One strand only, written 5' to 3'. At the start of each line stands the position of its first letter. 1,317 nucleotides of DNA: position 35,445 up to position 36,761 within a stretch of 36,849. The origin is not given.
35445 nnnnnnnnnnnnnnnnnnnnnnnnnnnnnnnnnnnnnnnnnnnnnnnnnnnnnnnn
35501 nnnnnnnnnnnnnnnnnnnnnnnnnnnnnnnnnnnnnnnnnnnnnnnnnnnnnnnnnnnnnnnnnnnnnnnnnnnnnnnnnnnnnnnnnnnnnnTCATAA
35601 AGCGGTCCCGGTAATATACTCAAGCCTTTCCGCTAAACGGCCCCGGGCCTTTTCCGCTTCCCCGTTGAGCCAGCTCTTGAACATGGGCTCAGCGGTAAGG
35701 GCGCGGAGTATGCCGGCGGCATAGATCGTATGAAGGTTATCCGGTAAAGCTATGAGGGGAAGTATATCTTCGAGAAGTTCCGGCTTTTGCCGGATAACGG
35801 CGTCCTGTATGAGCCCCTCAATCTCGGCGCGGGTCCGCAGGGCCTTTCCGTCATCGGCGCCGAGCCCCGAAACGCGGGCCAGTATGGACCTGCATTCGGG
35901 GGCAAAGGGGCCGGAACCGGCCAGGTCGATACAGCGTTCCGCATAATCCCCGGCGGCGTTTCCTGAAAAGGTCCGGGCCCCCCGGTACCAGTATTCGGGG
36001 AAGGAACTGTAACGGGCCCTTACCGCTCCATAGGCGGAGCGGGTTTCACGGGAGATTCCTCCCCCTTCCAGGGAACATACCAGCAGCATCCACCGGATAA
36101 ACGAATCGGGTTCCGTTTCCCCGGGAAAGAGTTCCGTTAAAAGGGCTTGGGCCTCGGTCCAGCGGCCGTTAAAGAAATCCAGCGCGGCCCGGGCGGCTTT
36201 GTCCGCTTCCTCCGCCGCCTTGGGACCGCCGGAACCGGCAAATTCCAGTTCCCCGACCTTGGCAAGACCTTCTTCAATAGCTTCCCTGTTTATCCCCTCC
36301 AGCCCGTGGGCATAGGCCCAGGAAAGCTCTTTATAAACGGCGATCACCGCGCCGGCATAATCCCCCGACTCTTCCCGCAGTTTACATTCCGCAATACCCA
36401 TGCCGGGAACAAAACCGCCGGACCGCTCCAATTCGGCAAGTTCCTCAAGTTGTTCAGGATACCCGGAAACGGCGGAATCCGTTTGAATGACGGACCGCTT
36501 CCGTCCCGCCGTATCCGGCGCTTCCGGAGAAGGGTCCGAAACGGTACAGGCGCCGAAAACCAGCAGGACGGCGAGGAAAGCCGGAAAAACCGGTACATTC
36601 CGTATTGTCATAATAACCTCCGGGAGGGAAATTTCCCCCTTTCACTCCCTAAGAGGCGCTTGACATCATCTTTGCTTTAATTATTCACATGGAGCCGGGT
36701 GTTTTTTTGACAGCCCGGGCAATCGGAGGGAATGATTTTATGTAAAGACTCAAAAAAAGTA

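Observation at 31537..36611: Five-gene, fully translationally coupled envelope operon: three unknown lipoproteins, a TolC-like OMF and an MFP adaptor, with no pump gene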

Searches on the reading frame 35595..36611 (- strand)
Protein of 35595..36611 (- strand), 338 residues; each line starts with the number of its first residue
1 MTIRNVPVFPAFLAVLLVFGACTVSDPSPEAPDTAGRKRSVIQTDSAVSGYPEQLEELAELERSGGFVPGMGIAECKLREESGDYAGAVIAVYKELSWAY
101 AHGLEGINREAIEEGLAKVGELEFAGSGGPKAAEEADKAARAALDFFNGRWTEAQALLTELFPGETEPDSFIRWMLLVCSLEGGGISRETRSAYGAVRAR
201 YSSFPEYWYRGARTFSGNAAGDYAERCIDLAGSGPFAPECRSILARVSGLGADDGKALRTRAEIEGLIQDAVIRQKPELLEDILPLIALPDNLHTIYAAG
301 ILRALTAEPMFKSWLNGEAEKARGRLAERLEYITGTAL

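Call 3: search_protein_families(library=pfam, proteins=[window:35598-36611:-], max_evalue=0.1)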
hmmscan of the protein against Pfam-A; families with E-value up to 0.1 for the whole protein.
window:35598-36611:- (338 aa): 0 families

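Call 4: search_protein_families(library=ncbifam, proteins=[window:35598-36611:-], max_evalue=0.1)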
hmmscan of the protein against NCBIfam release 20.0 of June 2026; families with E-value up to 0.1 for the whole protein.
window:35598-36611:- (338 aa): 0 families

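Call 7: find_encoding_contigs(protein=window:35595-36611:-, flank=10000, max_places=6)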
Protein window:35595-36611:- (338 aa): no gene with exactly this product is on record in the collection.
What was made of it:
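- Tried and rejected: Exact-protein look-up of the 338-aa protein found no other contig (call 7).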

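Call 8: find_homologous_proteins(query=window:35598-36611:-)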
Query window:35598-36611:- (338 aa): 242 proteins with E <= 0.001 among 8000 candidates; the best 120 are listed.
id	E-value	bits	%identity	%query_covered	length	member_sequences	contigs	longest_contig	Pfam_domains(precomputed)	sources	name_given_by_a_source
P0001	5.7e-220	747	100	100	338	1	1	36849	-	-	-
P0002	1.9e-142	493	69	100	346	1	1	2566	-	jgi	jgi:hypothetical protein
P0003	2.3e-122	427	69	85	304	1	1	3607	-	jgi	jgi:hypothetical protein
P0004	8.1e-119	415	59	100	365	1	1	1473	-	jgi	jgi:hypothetical protein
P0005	5.0e-117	409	67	85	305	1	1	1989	-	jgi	jgi:hypothetical protein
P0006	1.0e-113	398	60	97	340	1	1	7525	-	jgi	jgi:hypothetical protein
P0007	2.8e-103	364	54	98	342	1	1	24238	-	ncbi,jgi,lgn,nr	ncbi:MAG: hypothetical protein LBH35_03385 [Treponema sp.]|jgi:hypothetical protein|nr:hypothetical 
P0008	9.4e-100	352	58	80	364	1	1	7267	-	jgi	jgi:hypothetical protein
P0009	3.8e-98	347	52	94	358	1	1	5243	-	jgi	jgi:hypothetical protein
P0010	4.0e-98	347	57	91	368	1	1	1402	-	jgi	jgi:hypothetical protein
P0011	5.7e-98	346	61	82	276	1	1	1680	-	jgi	jgi:hypothetical protein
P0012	1.3e-97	345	52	95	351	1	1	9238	-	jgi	jgi:hypothetical protein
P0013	4.4e-97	344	59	83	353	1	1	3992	-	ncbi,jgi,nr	ncbi:MAG: hypothetical protein LBP69_00040 [Treponema sp.]|jgi:hypothetical protein|nr:hypothetical 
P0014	1.0e-96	342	59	83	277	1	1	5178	-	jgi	jgi:hypothetical protein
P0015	1.4e-96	342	53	94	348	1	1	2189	-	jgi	jgi:hypothetical protein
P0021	4.6e-94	334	51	97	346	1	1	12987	-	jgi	jgi:hypothetical protein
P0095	2.0e-81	292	51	92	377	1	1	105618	-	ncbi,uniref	ncbi:hypothetical protein LQZ21_04950 [Treponema sp. TIM-1]|uniref:hypothetical protein n=1 Tax=Trep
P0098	5.1e-81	291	49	96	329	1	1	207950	-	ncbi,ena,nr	ncbi:MAG: hypothetical protein FWG99_00425 [Treponema sp.]|nr:hypothetical protein [Treponema sp.]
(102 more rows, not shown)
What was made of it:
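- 35595..36611 (-): L1: 338-aa lipoprotein (lipobox FGAC, Cys22), the signature protein of the system. All-alpha, TPR-like solenoid. Belongs to no described family. More than 240 homologues, all 'hypothetical', in Treponema/Spirochaetaceae (call 8).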

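Call 9: find_encoding_contigs(protein=P0098, flank=10000, max_places=2)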
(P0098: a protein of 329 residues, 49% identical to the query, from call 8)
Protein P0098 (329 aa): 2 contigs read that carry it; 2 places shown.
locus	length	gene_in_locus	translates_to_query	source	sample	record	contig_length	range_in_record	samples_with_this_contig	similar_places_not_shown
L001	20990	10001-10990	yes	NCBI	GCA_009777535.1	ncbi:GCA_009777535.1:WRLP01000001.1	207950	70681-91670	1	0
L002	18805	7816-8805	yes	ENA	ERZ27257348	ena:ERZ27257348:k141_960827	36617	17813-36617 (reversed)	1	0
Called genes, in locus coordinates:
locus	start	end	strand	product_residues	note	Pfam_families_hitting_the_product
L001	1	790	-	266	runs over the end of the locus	PF01066:CDP-OH_P_transf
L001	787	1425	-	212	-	PF02666:PS_Dcarbxylase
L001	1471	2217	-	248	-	PF02922:CBM_48 (weak), PF16561:AMPK1_CBM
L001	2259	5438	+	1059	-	-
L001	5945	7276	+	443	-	PF01547:SBP_bac_1, PF13416:SBP_bac_8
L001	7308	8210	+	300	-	PF00528:BPD_transp_1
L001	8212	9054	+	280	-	PF00528:BPD_transp_1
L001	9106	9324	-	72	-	PF15919:HicB_lk_antitox (weak)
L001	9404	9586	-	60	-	-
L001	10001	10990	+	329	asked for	-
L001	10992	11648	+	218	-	PF12895:ANAPC3 (faint), PF07719:TPR_2 (faint), PF13428:TPR_14 (faint), PF13432:TPR_16, PF14559:TPR_19 (weak)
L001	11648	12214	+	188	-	-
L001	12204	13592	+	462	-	PF02321:OEP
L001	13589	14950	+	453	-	PF25919:BSH_CusB (faint), PF25917:BSH_RND (weak), PF25973:BSH_CzcB (weak), PF25989:YknX_C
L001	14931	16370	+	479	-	PF13205:Big_5 (faint)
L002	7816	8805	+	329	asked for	-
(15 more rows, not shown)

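Call 10: find_encoding_contigs(protein=P0095, flank=10000, max_places=2)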
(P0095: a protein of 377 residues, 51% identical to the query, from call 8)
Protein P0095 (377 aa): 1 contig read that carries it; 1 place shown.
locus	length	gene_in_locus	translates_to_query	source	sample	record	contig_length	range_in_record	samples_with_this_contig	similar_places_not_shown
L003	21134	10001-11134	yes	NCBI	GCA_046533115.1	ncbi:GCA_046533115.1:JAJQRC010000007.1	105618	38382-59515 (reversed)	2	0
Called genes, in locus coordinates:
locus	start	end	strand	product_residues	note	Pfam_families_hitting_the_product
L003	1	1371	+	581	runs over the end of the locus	PF00501:AMP-binding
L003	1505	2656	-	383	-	PF02595:Gly_kinase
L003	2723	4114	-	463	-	PF02447:GntP_permease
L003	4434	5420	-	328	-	PF13310:Virulence_RhuM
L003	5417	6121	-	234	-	PF14103:DUF4276 (weak)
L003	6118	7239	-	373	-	PF13304:AAA_21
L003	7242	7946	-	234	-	-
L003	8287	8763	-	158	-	PF02664:LuxS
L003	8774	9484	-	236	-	PF01048:PNP_UDP_1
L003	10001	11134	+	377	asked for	-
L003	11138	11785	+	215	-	PF13432:TPR_16 (faint), PF14559:TPR_19 (weak)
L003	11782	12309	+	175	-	-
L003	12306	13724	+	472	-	PF02321:OEP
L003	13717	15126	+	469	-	PF25973:BSH_CzcB, PF25954:Beta-barrel_RND_2 (faint), PF25967:RND-MFP_C, PF25989:YknX_C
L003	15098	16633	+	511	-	PF13205:Big_5 (weak)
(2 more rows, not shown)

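Call 13: find_related_loci(query=A1, collection=genome_contigs, flank=10000)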
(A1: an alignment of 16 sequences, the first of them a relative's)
Query A1 (338 aa) in genome_contigs; peptide patterns used: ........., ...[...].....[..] (x = any residue, [..] = any of these).
371 stretches matched a pattern; 59 encode a relative of the query (tblastn E <= 1e-3); 58 distinct loci.
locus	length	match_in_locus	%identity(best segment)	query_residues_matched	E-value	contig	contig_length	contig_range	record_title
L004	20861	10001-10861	57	48-334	2e-99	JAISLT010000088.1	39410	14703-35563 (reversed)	MAG: Spirochaetaceae bacterium isolate Im510_bin12 k119_2099492, whole genome shotgun sequence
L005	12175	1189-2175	55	13-334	3e-99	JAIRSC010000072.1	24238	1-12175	MAG: Treponema sp. isolate Ct408_bin151 k119_5096071, whole genome shotgun sequence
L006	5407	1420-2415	53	18-334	4e-99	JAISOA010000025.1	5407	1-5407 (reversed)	MAG: Spirochaetaceae bacterium isolate Iy174_bin21 k119_1188787, whole genome shotgun sequence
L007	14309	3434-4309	56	48-334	4e-91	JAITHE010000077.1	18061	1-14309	MAG: Treponema sp. isolate Pc512_bin50 k119_2119315, whole genome shotgun sequence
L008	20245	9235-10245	51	13-333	1e-88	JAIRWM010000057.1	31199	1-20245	MAG: Treponema sp. isolate Gsp477_bin110 k119_867033, whole genome shotgun sequence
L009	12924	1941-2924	49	1-335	6e-89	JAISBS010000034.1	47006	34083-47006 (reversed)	MAG: Treponema sp. isolate Gx481_bin31 k119_5444369, whole genome shotgun sequence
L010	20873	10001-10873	56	52-334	3e-88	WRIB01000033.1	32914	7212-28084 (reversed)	MAG: Treponema sp. isolate Nt197P3bin20 Ga0082212_10001646, whole genome shotgun sequence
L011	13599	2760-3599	54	53-333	2e-88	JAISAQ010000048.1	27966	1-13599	MAG: Treponema sp. isolate Gx481_bin162 k119_5565830, whole genome shotgun sequence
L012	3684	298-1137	53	53-333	1e-88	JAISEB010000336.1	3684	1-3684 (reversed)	MAG: Treponema sp. isolate Gx485_bin165 k119_5835605, whole genome shotgun sequence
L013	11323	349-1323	48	27-333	7e-88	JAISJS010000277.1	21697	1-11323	MAG: Treponema sp. isolate Hs463_bin133 k119_1602354, whole genome shotgun sequence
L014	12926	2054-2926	55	52-334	8e-88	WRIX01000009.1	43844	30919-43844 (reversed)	MAG: Treponema sp. isolate Nt197P3bin60 Ga0082212_10000899, whole genome shotgun sequence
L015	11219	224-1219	50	12-334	2e-87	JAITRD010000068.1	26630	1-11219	MAG: Treponema sp. isolate Roe453_bin134 k119_3763071, whole genome shotgun sequence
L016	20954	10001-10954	49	12-334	5e-87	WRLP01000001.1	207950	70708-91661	MAG: Treponema sp. isolate Th196P3bin31 Ga0099364_10000026, whole genome shotgun sequence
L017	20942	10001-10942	51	25-334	8e-87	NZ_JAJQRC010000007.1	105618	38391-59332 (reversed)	Treponema sp. TIM-1 NODE_8_length_105618_cov_29.390469, whole genome shotgun sequence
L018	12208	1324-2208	53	63-334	3e-86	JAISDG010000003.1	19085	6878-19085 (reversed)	MAG: Spirochaetaceae bacterium isolate Gx485_bin120 k119_536667, whole genome shotgun sequence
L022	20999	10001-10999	45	1-334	5e-84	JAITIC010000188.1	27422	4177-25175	MAG: Treponema sp. isolate Pcl387_bin1 k119_1744691, whole genome shotgun sequence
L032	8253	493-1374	47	32-334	5e-81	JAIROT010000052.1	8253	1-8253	MAG: Treponema sp. isolate Cd354_bin93 k119_1309203, whole genome shotgun sequence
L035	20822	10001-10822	47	50-333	2e-80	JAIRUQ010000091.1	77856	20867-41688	MAG: Treponema sp. isolate Cyl330_bin39 k119_205921, whole genome shotgun sequence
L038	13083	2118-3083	45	26-338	2e-79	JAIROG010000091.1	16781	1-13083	MAG: Treponema sp. isolate Cd354_bin68 k119_929530, whole genome shotgun sequence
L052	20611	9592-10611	41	5-334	3e-68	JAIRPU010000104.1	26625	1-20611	MAG: Spirochaetaceae bacterium isolate Cf509_bin6 k119_203908, whole genome shotgun sequence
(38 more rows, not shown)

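Call 20: search_protein_families(library=pfam, proteins=[L035:14189-15616:+, L035:15613-17139:+, L035:17146-20181:+, L035:9839-10834:+, L035:10845-11471:+], max_evalue=0.01)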
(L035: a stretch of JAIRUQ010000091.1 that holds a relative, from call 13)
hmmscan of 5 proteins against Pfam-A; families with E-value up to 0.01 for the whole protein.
L035:14189-15616:+ (475 aa): 1 family
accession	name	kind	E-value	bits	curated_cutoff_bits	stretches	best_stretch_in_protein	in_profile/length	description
PF13205.12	Big_5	-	4.3e-12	47.1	23.6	1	134-227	8-105/105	Bacterial Ig-like domain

L035:15613-17139:+ (508 aa): 1 family
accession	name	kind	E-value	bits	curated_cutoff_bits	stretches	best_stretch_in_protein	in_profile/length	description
PF13205.12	Big_5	-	2.6e-27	96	23.6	2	28-125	5-105/105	Bacterial Ig-like domain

L035:17146-20181:+ (1011 aa): 2 families
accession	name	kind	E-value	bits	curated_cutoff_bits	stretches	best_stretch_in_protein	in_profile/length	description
PF00873.25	ACR_tran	-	6.1e-146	488.1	28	1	5-996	2-1016/1021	AcrB/AcrD/AcrF family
PF02355.23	SecD_SecF_C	-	2.2e-10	40.7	20.5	2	335-481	34-177/189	Protein export membrane protein SecD/SecF, C-terminal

L035:9839-10834:+ (331 aa): 0 families

L035:10845-11471:+ (208 aa): 17 families
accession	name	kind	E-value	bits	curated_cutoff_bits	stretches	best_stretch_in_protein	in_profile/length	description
PF13428.12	TPR_14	-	2.1e-14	53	23.5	2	90-132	2-44/44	Tetratricopeptide repeat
PF14559.12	TPR_19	-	2.6e-13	50.5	25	2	69-132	5-68/68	Tetratricopeptide repeat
PF13432.12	TPR_16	-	6.3e-11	43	32.7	1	61-122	3-64/65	Tetratricopeptide repeat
PF07719.23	TPR_2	-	2.3e-10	40.2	27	0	57-87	3-33/34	Tetratricopeptide repeat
PF12895.13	ANAPC3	-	8.6e-09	36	27.2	1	78-148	12-81/82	Anaphase-promoting complex, cyclosome, subunit 3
PF23914.1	TPR_CcmH_CycH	-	1.7e-07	31.6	42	1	70-143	65-141/158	Cytochrome c-type biogenesis protein H TPR domain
PF13424.12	TPR_12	-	9.2e-07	29.4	30.1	1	108-152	29-74/77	Tetratricopeptide repeat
PF13431.12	TPR_17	-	1.6e-05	25.2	24.4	0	78-108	2-32/34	Tetratricopeptide repeat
PF25064.1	ARM_TT21_5th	-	2e-05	25.3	27.8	1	90-189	2-104/117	TT21 fifth ARM repeats domain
PF00515.34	TPR_1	-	2.1e-05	24.6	27.8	0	57-87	3-33/34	Tetratricopeptide repeat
PF13429.12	TPR_15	-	2.6e-05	24.2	26.2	1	121-194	108-183/280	Tetratricopeptide repeat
PF13174.12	TPR_6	-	3.2e-05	24.7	26.3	0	90-121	1-32/33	Tetratricopeptide repeat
PF13181.12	TPR_8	-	3.4e-05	24.1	25.7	0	57-87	3-33/34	Tetratricopeptide repeat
PF17874.7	TPR_MalT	-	3.6e-05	23.6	45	1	55-177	80-221/336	MalT-like TPR region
PF25060.1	ARM_TT21_2nd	-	0.00025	21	27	1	54-98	221-265/270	Tetratricopeptide repeat protein 21 second ARM domain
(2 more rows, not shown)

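Call 21: search_protein_families(library=ncbifam, proteins=[L035:14189-15616:+, L035:15613-17139:+, L035:17146-20181:+], max_evalue=0.01)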
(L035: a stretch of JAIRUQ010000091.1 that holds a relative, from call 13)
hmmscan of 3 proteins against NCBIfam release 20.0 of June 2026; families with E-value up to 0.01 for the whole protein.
L035:14189-15616:+ (475 aa): 0 families

L035:15613-17139:+ (508 aa): 0 families

L035:17146-20181:+ (1011 aa): 16 families
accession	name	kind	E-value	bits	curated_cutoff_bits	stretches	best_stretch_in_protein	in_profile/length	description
NF033617.1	RND_permease_2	subfamily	1.9e-112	377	1250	1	7-996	3-1003/1009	multidrug efflux RND transporter permease subunit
NF000282.2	RND_permease_1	subfamily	8.6e-93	312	1250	1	8-995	4-1022/1029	multidrug efflux RND transporter permease subunit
TIGR00915.1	2A0602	subfamily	1.9e-76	257.8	940.35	2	6-572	3-583/1050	efflux RND transporter permease subunit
TIGR00914.1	2A0601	subfamily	1.2e-59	202.1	701.45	1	9-997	10-1032/1051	CusA/CzcA family heavy metal efflux RND transporter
NF007133.0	PRK09579.1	equivalog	1.8e-58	198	1763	2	6-540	5-537/1017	multidrug efflux RND transporter permease subunit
NF007798.0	PRK10503.1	equivalog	2.2e-58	197.7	1584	1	7-999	15-1021/1040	MdtB/MuxB family multidrug efflux RND transporter permease subunit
NF007131.0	PRK09577.1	equivalog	2.2e-56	191.2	1768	2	7-577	4-585/1045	multidrug efflux RND transporter permease subunit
NF007842.1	PRK10555.1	equivalog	6e-50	170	1854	2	6-574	3-584/1036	multidrug efflux RND transporter permease AcrD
NF007905.0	PRK10614.1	equivalog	2.2e-47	161.4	1774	2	6-564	5-563/1025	multidrug efflux RND transporter permease subunit MdtC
NF000037.1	RND_perm_OqxB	exception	6.9e-46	156.6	2200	2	8-485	7-493/1050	multidrug efflux RND transporter permease subunit OqxB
NF011706.2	PRK15127.1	equivalog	2.2e-45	154.9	2150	2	6-567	3-577/1049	multidrug efflux RND transporter permease subunit AcrB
TIGR00916.1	2A0604s01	subfamily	5e-10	39.4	148.6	2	849-988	94-229/231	SecD/SecF family protein translocase subunit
TIGR00966.2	transloc_SecF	equivalog_domain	9.9e-06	25.2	160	1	315-477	107-266/279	protein translocase subunit SecF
NF009583.0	PRK13024.1-3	subfamily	0.0001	20.5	721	1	849-1007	584-740/755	protein translocase subunit SecDF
NF006356.0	PRK08578.1-4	equivalog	0.0025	17.4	330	1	340-452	154-260/302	preprotein translocase subunit SecF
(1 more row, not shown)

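Call 31: search_solved_structures(query=A2, max_evalue=1)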
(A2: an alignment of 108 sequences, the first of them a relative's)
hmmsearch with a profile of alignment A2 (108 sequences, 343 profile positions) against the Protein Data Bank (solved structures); distinct sequences matched with E-value up to 1: 24.
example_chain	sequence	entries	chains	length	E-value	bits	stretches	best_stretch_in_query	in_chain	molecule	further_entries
3sxh_A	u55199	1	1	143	0.063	15.5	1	103-147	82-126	Thermonuclease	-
4dgz_A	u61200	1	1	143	0.12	14.6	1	103-147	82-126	Thermonuclease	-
3t16_A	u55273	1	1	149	0.18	14.1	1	103-147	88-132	Thermonuclease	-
4k2k_A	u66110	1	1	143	0.24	13.6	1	103-147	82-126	Thermonuclease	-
4f7x_A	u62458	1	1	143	0.25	13.6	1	103-147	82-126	Thermonuclease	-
3mz5_A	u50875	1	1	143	0.25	13.6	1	103-147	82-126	Thermonuclease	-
4dfa_A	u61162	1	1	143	0.25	13.6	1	103-147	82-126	Thermonuclease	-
3va5_A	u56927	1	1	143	0.25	13.6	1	103-147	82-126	Thermonuclease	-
5job_A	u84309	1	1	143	0.25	13.6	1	103-147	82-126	Thermonuclease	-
3meh_A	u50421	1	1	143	0.25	13.6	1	103-147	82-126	Thermonuclease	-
4du9_A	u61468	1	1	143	0.25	13.6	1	103-147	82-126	Thermonuclease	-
3p1h_A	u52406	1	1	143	0.25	13.6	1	103-147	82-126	thermonuclease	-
4kd3_A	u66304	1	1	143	0.25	13.6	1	103-147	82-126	Thermonuclease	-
3v2t_A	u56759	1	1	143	0.26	13.5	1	103-147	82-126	Thermonuclease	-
5j22_A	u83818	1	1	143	0.27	13.5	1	103-147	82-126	Thermonuclease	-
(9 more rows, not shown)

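Call 33: search_solved_structures(query=L035:14189-15616:+, max_evalue=1)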
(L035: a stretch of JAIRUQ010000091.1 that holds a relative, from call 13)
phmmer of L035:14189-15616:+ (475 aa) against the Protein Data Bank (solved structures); distinct sequences matched with E-value up to 1: 3.
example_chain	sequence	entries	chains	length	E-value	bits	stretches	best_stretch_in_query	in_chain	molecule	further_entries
8jn4_L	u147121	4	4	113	0.064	15.2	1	397-458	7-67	Human antibody DENV-290 light chain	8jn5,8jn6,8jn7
8s4e_A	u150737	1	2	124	0.76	11.6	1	174-234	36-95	Genome assembly, chromosome: A10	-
8t4d_L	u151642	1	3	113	0.77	11.6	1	395-464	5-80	RM_N332_08 light chain Fv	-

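Call 34: search_solved_structures(query=L035:15613-17139:+, max_evalue=1)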
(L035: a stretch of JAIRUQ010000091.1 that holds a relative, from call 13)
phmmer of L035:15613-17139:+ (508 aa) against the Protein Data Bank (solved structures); distinct sequences matched with E-value up to 1: 0.
